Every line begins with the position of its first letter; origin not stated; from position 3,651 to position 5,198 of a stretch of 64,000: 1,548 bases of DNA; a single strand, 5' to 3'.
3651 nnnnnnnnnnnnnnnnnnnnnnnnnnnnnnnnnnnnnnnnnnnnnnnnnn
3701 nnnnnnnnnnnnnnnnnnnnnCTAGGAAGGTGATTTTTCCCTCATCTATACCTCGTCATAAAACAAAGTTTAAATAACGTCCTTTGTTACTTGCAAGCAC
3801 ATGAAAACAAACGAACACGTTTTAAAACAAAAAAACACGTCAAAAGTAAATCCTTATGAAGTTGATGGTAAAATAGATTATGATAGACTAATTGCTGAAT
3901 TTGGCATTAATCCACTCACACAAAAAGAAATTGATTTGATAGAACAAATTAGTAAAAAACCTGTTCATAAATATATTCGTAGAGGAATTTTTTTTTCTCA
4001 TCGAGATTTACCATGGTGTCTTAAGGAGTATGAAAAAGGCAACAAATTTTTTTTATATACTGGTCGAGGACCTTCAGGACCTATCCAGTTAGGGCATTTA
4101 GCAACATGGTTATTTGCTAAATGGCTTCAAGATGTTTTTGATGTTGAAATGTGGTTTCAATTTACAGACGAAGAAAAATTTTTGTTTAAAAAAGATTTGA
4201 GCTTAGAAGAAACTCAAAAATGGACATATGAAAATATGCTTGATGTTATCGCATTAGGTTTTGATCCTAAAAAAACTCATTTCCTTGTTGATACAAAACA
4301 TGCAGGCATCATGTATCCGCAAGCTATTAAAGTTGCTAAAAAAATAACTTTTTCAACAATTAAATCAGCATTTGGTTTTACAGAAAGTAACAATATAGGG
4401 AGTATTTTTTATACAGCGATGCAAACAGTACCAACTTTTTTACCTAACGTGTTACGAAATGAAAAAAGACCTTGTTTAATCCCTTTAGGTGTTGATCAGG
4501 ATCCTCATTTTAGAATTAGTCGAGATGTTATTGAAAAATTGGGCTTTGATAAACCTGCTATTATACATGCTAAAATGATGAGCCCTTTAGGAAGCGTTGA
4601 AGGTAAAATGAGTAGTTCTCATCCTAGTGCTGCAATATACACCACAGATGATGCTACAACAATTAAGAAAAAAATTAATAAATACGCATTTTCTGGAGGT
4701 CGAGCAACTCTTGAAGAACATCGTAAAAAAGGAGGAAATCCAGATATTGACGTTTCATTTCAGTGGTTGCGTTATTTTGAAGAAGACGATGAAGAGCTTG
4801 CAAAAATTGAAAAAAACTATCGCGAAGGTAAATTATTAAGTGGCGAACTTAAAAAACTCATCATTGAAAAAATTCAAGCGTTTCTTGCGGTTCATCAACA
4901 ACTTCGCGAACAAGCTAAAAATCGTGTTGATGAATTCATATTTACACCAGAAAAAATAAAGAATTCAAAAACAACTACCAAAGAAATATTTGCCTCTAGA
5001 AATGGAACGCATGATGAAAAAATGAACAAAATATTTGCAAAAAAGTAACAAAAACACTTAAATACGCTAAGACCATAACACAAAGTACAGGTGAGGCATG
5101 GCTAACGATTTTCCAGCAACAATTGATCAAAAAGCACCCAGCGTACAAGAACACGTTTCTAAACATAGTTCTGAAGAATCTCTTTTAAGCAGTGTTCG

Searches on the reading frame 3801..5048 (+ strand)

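Call 8: search_protein_families(library=pfam, proteins=[window:3801-5048:+], max_evalue=0.00001)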
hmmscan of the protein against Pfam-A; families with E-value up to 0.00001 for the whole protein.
window:3801-5048:+ (415 aa): 1 family
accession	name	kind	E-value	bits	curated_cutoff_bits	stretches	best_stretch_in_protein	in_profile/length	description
PF00579.31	tRNA-synt_1b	-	2.7e-24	86.5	21.1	1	80-362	3-291/292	tRNA synthetases class I (W and Y)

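Call 95: search_protein_families(library=ncbifam, proteins=[window:3801-5048:+], max_evalue=1e-10)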
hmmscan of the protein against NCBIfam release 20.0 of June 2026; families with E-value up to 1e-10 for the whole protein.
window:3801-5048:+ (415 aa): 7 families
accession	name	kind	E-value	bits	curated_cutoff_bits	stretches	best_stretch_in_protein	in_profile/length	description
NF008927.0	PRK12285.1-4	equivalog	2.4e-153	510.7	478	1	12-390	4-380/385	tryptophan--tRNA ligase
NF008924.0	PRK12285.1-1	equivalog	2.6e-143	477.9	644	1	13-388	4-374/381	tryptophan--tRNA ligase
TIGR00233.1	trpS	equivalog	9.1e-79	265.1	176.75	1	82-389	2-314/328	tryptophan--tRNA ligase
NF008925.0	PRK12285.1-2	equivalog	4.4e-76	256.2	451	1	16-380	2-361/365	tryptophan--tRNA ligase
NF008926.0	PRK12285.1-3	equivalog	5.8e-63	213.2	320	2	14-247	3-228/429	tryptophan--tRNA ligase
NF008928.0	PRK12285.1-5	equivalog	5.3e-39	134.2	891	2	13-249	29-254/530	tryptophan--tRNA ligase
NF006330.0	PRK08560.1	equivalog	7.1e-20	71.3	220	1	78-372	28-331/342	tyrosine--tRNA ligase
